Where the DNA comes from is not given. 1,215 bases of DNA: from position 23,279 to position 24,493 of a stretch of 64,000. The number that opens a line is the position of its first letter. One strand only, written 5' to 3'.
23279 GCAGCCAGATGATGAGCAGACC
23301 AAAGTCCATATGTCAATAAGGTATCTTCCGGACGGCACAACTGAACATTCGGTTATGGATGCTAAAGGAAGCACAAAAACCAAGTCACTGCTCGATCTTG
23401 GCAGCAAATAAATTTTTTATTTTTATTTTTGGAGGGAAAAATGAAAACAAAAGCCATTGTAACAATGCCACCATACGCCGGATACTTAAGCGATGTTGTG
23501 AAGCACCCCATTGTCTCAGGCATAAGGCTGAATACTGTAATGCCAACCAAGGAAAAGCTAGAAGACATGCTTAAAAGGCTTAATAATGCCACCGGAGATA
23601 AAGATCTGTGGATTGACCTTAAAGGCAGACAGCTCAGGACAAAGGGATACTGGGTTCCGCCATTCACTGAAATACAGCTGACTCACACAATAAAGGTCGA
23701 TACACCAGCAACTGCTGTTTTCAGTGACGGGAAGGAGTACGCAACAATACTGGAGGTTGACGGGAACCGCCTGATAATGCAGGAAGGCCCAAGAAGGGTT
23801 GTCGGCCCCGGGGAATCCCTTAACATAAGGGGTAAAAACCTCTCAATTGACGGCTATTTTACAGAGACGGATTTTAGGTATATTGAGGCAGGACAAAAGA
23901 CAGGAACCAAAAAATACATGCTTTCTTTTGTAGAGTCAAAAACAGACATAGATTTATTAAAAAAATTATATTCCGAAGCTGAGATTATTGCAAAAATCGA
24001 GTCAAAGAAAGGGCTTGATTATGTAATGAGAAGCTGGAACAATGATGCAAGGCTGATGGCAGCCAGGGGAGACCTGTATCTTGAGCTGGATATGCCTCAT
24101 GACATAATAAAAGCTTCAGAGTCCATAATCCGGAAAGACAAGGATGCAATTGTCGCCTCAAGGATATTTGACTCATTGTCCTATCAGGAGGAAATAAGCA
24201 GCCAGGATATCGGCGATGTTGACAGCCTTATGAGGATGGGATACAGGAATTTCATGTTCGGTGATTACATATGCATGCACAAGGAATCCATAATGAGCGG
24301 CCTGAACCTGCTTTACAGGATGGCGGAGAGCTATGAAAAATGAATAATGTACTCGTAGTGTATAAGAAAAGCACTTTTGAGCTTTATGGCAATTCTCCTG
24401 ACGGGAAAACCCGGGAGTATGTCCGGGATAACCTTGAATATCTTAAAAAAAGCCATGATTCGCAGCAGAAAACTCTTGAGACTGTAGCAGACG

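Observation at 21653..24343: Protein kinase, vWA protein and truncated pyruvate-kinase-like gene embedded in an NAD salvage operon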

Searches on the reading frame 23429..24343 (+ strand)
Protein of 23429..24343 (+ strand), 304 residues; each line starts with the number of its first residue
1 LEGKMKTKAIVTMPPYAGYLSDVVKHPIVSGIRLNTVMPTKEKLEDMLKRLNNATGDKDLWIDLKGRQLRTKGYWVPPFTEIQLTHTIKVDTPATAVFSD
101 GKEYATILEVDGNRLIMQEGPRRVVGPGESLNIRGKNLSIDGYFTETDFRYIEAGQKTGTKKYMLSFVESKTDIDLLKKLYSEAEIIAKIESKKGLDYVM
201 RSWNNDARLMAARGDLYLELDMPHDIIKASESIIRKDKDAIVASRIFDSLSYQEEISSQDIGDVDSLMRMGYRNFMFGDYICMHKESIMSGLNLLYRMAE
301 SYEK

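Call 3: search_protein_families(library=pfam, proteins=[window:23429-24343:+], max_evalue=0.01)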
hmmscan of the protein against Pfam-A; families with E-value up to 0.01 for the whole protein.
window:23429-24343:+ (304 aa): 1 family
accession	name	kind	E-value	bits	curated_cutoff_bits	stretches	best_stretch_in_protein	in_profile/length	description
PF00224.27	PK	-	4.2e-11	42.9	30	1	94-264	124-301/328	Pyruvate kinase, barrel domain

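Call 4: search_protein_families(library=ncbifam, proteins=[window:23429-24343:+], max_evalue=0.01)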
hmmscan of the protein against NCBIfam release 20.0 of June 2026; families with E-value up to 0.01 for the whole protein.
window:23429-24343:+ (304 aa): 6 families
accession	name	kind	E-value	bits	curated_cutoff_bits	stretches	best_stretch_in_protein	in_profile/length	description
TIGR01064.1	pyruv_kin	equivalog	1e-17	63.9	306.4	1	93-252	119-285/476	pyruvate kinase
NF004491.0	PRK05826.1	subfamily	6.9e-17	61.1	432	1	90-253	119-289/477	pyruvate kinase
NF004886.0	PRK06247.1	subfamily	1.2e-09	37.4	623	1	98-265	126-296/476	pyruvate kinase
NF004978.0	PRK06354.1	subfamily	7.5e-07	28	462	1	130-254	163-294/590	pyruvate kinase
NF006664.0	PRK09206.1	equivalog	4.3e-06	25.5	686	1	100-266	127-300/470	pyruvate kinase PykF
NF011314.0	PRK14725.1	equivalog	0.00024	19.6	642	1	125-222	412-517/614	pyruvate kinase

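Call 5: search_protein_families(library=phrogs, proteins=[window:23429-24343:+], max_evalue=0.01)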
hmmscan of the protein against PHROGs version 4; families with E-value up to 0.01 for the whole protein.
window:23429-24343:+ (304 aa): 1 family
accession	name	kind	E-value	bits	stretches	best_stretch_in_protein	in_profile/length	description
phrog_25828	-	unknown function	3.2e-06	26.8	1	89-244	142-306/500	-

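Call 6: search_protein_families(library=padloc, proteins=[window:23429-24343:+], max_evalue=0.01)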
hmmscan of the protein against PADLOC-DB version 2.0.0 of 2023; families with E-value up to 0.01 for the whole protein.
window:23429-24343:+ (304 aa): 0 families

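Call 14: search_solved_structures(query=window:23441-24340:+, max_evalue=1, show_alignments=2)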
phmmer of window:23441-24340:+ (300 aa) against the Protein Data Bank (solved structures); distinct sequences matched with E-value up to 1: 98 (the best 60 are shown).
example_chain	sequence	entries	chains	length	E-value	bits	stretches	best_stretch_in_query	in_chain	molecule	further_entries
8edr_A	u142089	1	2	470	6.6e-07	32.7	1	90-267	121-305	Pyruvate kinase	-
8eds_A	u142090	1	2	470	7.1e-07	32.6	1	90-267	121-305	Pyruvate kinase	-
8eq3_A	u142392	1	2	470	7.3e-07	32.6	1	90-267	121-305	Pyruvate kinase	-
8eq0_B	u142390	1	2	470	7.3e-07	32.6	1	90-267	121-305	Pyruvate kinase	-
8edt_A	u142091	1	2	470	7.3e-07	32.6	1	90-267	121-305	Pyruvate kinase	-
4yng_A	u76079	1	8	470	7.3e-07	32.6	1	90-267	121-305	Pyruvate kinase I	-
8eu4_A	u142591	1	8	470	8.3e-07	32.4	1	90-265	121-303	Pyruvate kinase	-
8edq_A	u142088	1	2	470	8.9e-07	32.3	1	90-267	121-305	Pyruvate kinase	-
1e0t_A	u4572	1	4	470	1e-06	32.1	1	90-267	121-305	Pyruvate kinase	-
1pky_A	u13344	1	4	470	1.4e-06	31.7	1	90-267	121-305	PYRUVATE KINASE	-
8eq1_A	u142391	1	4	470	2.3e-06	30.9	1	93-267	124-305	Pyruvate kinase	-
1e0u_A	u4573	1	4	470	2.4e-06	30.9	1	90-267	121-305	Pyruvate kinase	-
1a3w_A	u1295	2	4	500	4.3e-06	30.1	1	120-265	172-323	PYRUVATE KINASE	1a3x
5wrp_A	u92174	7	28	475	1.1e-05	28.7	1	93-266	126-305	Pyruvate kinase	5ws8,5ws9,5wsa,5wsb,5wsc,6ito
3t05_A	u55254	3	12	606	9.3e-05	25.7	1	126-265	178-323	Pyruvate kinase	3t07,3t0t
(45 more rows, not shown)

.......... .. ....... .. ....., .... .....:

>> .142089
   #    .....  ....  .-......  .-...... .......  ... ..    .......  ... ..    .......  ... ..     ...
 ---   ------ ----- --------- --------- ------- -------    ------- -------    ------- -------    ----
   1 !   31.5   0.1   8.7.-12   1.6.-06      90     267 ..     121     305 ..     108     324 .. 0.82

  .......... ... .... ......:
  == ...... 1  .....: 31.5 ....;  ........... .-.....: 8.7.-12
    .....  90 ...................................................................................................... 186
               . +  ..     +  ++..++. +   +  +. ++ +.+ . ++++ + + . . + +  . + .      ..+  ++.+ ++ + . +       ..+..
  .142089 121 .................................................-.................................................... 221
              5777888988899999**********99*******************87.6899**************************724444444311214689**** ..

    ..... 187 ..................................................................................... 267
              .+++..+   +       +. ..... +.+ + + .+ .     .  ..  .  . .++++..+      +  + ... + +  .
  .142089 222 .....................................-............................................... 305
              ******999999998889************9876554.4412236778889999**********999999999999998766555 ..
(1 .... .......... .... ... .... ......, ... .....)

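Call 19: find_homologous_proteins(query=window:23441-24340:+)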
Query window:23441-24340:+ (300 aa): 2031 proteins with E <= 0.001 among 2879 candidates; the best 120 are listed.
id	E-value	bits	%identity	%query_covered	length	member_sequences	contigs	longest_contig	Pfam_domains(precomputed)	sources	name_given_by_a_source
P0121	5.7e-196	668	100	100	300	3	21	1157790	PF00224.28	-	-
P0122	5.2e-167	573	83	100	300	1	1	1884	PF00224.28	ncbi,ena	ncbi:MAG: pyruvate kinase [Nanoarchaeota archaeon]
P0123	1.2e-131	457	67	100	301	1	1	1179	PF00224.28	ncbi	-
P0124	2.2e-125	436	67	100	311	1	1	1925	PF00224.28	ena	-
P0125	2.4e-124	433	66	98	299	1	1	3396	PF00224.28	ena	-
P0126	2.8e-124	433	66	99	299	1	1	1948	PF00224.28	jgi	jgi:pyruvate kinase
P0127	5.3e-123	428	66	99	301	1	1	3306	PF00224.28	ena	-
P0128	3.0e-122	426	66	99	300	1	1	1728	PF00224.28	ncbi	-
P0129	3.7e-122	426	65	99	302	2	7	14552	PF00224.28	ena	-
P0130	4.3e-122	426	66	99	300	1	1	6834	PF00224.28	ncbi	-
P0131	6.2e-122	425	65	99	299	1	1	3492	PF00224.28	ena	-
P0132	1.5e-121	424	65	99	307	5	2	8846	PF00224.28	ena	-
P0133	2.3e-121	423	64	99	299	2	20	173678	PF00224.28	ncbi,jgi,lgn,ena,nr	ncbi:hypothetical protein HN385_01460 [archaeon]|jgi:pyruvate kinase|nr:hypothetical protein [archae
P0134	3.6e-121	422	64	99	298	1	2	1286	PF00224.28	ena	-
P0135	8.6e-121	421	66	99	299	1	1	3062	PF00224.28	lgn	-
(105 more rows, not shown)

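Call 29: predict_structure(alignment_id=A2)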
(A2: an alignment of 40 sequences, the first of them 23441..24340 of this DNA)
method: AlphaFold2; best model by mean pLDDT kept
length: 300 residues; sequences in the alignment: 40
mean_pLDDT: 95.0   pTM: 0.91
mean pLDDT of the five models: 95.0, 95.0, 94.4, 93.7, 92.4
residues with pLDDT >= 90: 273; 70-90: 27; 50-70: 0; < 50: 0
segments of 3 or more residues with pLDDT < 50: none
pLDDT, mean of each block of 10 residues (from residue 1): 95 95 98 91 96 97 94 95 96 92 97 95 92 91 96 98 97 98 97 97 96 92 97 96 89 94 98 92 96 95
secondary structure, 60 per line:
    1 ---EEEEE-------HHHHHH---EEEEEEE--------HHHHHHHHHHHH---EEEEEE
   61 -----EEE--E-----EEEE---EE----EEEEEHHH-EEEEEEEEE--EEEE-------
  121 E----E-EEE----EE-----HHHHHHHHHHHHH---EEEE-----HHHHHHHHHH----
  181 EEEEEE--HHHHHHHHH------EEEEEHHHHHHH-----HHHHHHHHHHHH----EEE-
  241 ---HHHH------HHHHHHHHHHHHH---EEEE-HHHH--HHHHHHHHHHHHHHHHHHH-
elements in order: E4-8 H16-21 E25-31 H40-51 E55-60 E66-68 E77-80 E90-94 E99-107 E110-113 E128-130 H142-154 E158-161 H167-176 E181-186 H189-197 E204-208 H209-215 H221-232 E237-239 H244-247 H254-266 E270-273 H275-278 H281-299

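Call 32: fold_search(model_id=the predicted structure, library=pdb)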
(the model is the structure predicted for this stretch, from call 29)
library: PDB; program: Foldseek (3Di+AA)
matches with E <= 10: 1555; with E <= 0.001: 462
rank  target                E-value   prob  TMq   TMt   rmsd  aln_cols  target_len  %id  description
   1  8eq3_B                1.9e-20  1.00  0.72  0.49   5.4       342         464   19  Escherichia coli pyruvate kinase A301T (released 2023-01-18)
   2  8edt_A                3.5e-20  1.00  0.70  0.48   5.5       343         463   20  E. coli Pyruvate kinase (PykF) T462I (released 2022-11-16)
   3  4yng_D                9.8e-20  1.00  0.76  0.51   4.3       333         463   20  Twinned pyruvate kinase from E. coli in the T-state (released 2015-03-25)
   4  8eu4_F                1.4e-19  1.00  0.69  0.47   5.8       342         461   20  Escherichia coli pyruvate kinase A301S (released 2023-01-18)
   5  8edr_B                1.4e-19  1.00  0.69  0.47   5.7       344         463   20  E. coli pyruvate kinase (PykF) P70Q (released 2022-11-16)
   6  8eds_A                1.6e-19  1.00  0.67  0.45   6.1       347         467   20  Escherichia coli pyruvate kinase (PykF) P70Q (released 2022-11-16)
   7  5ws8_A                1.8e-19  1.00  0.77  0.52   3.7       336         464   18  Pyruvate kinase (PYK) from Mycobacterium tuberculosis in complex with Oxalate (released 2017-11-15)
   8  5wrp_B                2.3e-19  1.00  0.76  0.51   4.4       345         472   17  T-state crystal structure of pyruvate kinase from Mycobacterium tuberculosis (released 2017-11-15)
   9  8eds_B                2.5e-19  1.00  0.70  0.47   5.5       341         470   20  Escherichia coli pyruvate kinase (PykF) P70Q (released 2022-11-16)
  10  4fxf_D                2.6e-19  1.00  0.73  0.46   6.3       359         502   19  Structure of M2 pyruvate kinase in complex with phenylalanine (released 2013-03-27)
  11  8eq0_A                2.6e-19  1.00  0.70  0.47   5.4       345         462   19  Escherichia coli pyruvate kinase G381A (released 2023-01-18)
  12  8eu4_A                2.8e-19  1.00  0.68  0.46   6.2       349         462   19  Escherichia coli pyruvate kinase A301S (released 2023-01-18)
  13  4yng_A                3.3e-19  1.00  0.73  0.49   5.0       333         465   20  Twinned pyruvate kinase from E. coli in the T-state (released 2015-03-25)
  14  8eq3_A                5.1e-19  1.00  0.70  0.47   5.4       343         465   20  Escherichia coli pyruvate kinase A301T (released 2023-01-18)
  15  1zjh                  5.4e-19  1.00  0.74  0.47   5.6       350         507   18  Structure of human muscle pyruvate kinase (PKM2) (released 2005-05-17)
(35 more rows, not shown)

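Call 39: search_solved_structures(query=A2, max_evalue=0.001, show_alignments=3)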
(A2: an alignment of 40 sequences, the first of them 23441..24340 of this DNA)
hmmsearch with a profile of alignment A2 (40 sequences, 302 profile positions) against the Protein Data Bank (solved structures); distinct sequences matched with E-value up to 0.001: 102 (the best 60 are shown).
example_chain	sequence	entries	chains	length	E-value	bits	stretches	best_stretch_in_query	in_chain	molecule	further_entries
1a3w_A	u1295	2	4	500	7e-15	58.2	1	93-278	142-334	PYRUVATE KINASE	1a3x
8edr_A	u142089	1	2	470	2.5e-14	56.4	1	93-278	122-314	Pyruvate kinase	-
8eq3_A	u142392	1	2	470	2.5e-14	56.4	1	93-278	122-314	Pyruvate kinase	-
8eds_A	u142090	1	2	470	2.6e-14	56.4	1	93-278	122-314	Pyruvate kinase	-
8eq0_B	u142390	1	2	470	2.7e-14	56.3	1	93-278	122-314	Pyruvate kinase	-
8edt_A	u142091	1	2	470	2.7e-14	56.3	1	93-278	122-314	Pyruvate kinase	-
4yng_A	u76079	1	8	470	2.7e-14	56.3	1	93-278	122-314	Pyruvate kinase I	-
8eu4_A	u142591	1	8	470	2.9e-14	56.2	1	93-278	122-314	Pyruvate kinase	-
8eq1_A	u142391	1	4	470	4.3e-14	55.6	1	96-278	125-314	Pyruvate kinase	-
8edq_A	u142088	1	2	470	4.6e-14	55.5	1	93-278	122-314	Pyruvate kinase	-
1pky_A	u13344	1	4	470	6e-14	55.2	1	93-278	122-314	PYRUVATE KINASE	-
1e0t_A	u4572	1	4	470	8.1e-14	54.7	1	93-278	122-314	Pyruvate kinase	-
1e0u_A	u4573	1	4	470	1.1e-13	54.3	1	93-278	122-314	Pyruvate kinase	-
7z4r_A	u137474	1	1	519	7.7e-13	51.5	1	94-278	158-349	Pyruvate kinase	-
6ksh_A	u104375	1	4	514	1.1e-12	51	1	94-278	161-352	Pyruvate kinase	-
8iw2_A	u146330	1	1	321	7.6e-11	45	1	123-279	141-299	Pyruvate kinase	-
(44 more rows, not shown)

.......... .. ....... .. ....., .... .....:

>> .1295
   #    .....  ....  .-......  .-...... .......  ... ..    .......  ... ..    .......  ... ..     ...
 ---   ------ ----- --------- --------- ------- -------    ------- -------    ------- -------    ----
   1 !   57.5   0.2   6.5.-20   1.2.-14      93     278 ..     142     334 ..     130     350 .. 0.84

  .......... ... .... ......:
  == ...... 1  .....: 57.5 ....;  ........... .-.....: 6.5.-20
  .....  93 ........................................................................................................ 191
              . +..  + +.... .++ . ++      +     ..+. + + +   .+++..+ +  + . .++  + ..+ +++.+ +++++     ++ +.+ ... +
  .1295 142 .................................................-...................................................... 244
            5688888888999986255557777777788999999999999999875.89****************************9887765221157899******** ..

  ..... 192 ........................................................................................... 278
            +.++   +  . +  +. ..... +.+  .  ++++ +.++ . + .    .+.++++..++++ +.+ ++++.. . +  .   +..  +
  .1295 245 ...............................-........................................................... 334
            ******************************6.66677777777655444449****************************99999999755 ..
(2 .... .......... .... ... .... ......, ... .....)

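Call 52: search_dna_similar(query=window:23441-24340:+, collection=phages, mode=protein, max_rows=30, max_evalue=0.001)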
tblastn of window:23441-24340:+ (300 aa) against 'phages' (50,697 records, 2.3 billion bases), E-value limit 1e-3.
Records with a match: 10; places in all: 10; records where one place covers at least 80% of the query: 4.
Best place of each record, by identity: <60% 10.
By first word of the organism name: Bacteriophage 7; Enterococcus 2; uncultured 1.
By host as written in the record: - 9; Enterococcus faecalis 1.
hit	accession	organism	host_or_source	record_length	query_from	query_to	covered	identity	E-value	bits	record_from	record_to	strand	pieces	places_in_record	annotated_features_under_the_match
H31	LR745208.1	uncultured phage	metagenomic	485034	7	278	91%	36.7%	4e-45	169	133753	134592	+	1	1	record has no annotation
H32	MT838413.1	Bacteriophage sp.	human fecal samples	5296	18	267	83%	22.9%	6e-4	47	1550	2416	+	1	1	record has no annotation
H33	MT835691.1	Bacteriophage sp.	human fecal samples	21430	28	267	80%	23.3%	2e-4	49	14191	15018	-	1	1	record has no annotation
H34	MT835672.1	Bacteriophage sp.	human fecal samples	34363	28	267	80%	22.1%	2e-4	49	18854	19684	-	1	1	record has no annotation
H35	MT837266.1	Bacteriophage sp.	human fecal samples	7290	86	273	63%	26.9%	7e-5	50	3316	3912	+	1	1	record has no annotation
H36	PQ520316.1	Enterococcus phage IME_EF3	-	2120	86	276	64%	25.7%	5e-5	50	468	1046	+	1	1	record has no annotation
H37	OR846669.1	Enterococcus phage Efs 1-1-1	Enterococcus faecalis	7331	86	276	64%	25.7%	8e-5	50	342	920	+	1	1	record has no annotation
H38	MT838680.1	Bacteriophage sp.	human fecal samples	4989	112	300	63%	25.6%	3e-5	51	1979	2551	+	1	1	record has no annotation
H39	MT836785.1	Bacteriophage sp.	human fecal samples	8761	121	267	49%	27.8%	1e-4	49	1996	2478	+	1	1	record has no annotation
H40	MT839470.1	Bacteriophage sp.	human fecal samples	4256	132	273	47%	26.4%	3e-4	48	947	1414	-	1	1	record has no annotation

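Call 84: find_related_loci(query=A2, collection=viral_contigs, flank=8000)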
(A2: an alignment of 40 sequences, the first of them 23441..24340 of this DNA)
Query A2 (300 aa) in viral_contigs; peptide patterns used: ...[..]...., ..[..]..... (x = any residue, [..] = any of these).
32 stretches matched a pattern; 3 encode a relative of the query (tblastn E <= 1e-3); 3 distinct loci.
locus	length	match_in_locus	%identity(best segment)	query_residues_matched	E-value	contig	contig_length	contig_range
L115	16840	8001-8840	37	7-278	1e-49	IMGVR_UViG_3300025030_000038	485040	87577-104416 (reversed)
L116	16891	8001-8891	35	7-299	2e-45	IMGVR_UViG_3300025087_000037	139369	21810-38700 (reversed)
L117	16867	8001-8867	35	1-272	9e-42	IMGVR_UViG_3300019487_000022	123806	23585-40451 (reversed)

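Call 86: search_protein_families(library=pfam, proteins=[L116:4618-5928:+, L116:8893-10224:+, L117:4722-5954:+, L117:1943-4324:+, L116:2730-3728:+, L116:3725-4390:+, L116:10777-11505:+, L116:11737-12693:+, L117:10850-11953:+, L117:11940-13115:+], max_evalue=0.01)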
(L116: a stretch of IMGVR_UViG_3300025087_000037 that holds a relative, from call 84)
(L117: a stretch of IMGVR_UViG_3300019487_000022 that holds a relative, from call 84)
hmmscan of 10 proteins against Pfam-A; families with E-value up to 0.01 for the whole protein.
L116:4618-5928:+ (436 aa): 5 families
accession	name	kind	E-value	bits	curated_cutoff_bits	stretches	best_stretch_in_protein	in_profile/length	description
PF00004.35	AAA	-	4.1e-17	63.3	21.2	1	247-362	1-122/131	ATPase family associated with various cellular activities (AAA)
PF13191.12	AAA_16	-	0.0012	19.8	32.6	1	245-267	25-47/167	AAA ATPase domain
PF13238.12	AAA_18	-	0.0043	17.9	29.4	1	247-305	1-44/128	AAA domain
PF13401.12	AAA_22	-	0.0072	17.1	27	0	247-281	8-45/130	AAA domain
PF25201.1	nSTAND6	-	0.0094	16.4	27.7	0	246-271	20-45/148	Novel STAND NTPase 6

L116:8893-10224:+ (443 aa): 1 family
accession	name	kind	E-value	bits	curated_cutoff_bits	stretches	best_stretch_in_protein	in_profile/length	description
PF00709.27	Adenylsucc_synt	-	2.8e-58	198.1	27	1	14-433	2-412/416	Adenylosuccinate synthetase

L117:4722-5954:+ (410 aa): 0 families

L117:1943-4324:+ (793 aa): 9 families
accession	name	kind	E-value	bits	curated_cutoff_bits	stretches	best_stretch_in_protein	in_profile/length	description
PF00580.27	UvrD-helicase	-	1.6e-20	74.3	23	1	231-509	2-269/271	UvrD/REP helicase N-terminal domain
PF13361.12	UvrD_C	-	4.9e-12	46.4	25.6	1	730-789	285-347/350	UvrD-like helicase C-terminal domain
PF13245.12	AAA_19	-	4.9e-10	40.1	25.1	1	241-496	10-134/134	AAA domain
PF01443.25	Viral_helicase1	-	3e-09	37.5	21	0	431-545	37-145/228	Viral superfamily 1 RNA helicase core domain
PF13604.12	AAA_30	-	1e-06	29.1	27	0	447-491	84-128/191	AAA domain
PF13538.12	UvrD_C_2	-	8.1e-05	22.8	27.4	1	732-787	2-51/52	UvrD-like helicase C-terminal domain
PF02562.22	PhoH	-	0.00055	19.9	27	1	455-492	122-159/205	PhoH-like protein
PF09848.15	SLFN-g3_helicase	-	0.0077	16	24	0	451-552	78-187/354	Schlafen group 3, DNA/RNA helicase domain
PF03685.18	UPF0147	-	0.0095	16.4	23.6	0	327-389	4-63/81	Uncharacterised protein family (UPF0147)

L116:2730-3728:+ (332 aa): 3 families
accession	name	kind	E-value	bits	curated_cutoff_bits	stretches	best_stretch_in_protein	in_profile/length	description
PF05816.16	TelA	-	3.4e-05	23.5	30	1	27-318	25-330/332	Toxic anion resistance protein (TelA)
PF15665.10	FAM184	-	4e-05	23.8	32.7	1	40-179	43-179/211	Family with sequence similarity 184, A and B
PF09440.15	eIF3_N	-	0.0045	17.7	26.8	0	211-270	37-97/133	eIF3 subunit 6 N terminal domain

L116:3725-4390:+ (221 aa): 0 families

L116:10777-11505:+ (242 aa): 0 families

L116:11737-12693:+ (318 aa): 1 family
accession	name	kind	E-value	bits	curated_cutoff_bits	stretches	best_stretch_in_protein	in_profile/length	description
PF16868.10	NMT1_3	-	2.1e-05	24.7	27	0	61-122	33-99/289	NMT1-like family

L117:10850-11953:+ (367 aa): 3 families
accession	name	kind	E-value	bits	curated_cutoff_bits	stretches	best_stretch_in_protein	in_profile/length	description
PF00004.35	AAA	-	3.1e-15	57.2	21.2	1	176-294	1-129/131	ATPase family associated with various cellular activities (AAA)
PF07724.20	AAA_2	-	0.0055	17.2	27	0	176-244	6-89/166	AAA domain (Cdc48 subfamily)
PF13401.12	AAA_22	-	0.0065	17.2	27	0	172-218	4-53/130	AAA domain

L117:11940-13115:+ (391 aa): 1 family
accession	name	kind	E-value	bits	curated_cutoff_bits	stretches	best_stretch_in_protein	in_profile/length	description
PF13385.13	Laminin_G_3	-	5.3e-09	36.8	27.6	1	225-372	1-146/151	Concanavalin A-like lectin/glucanases superfamily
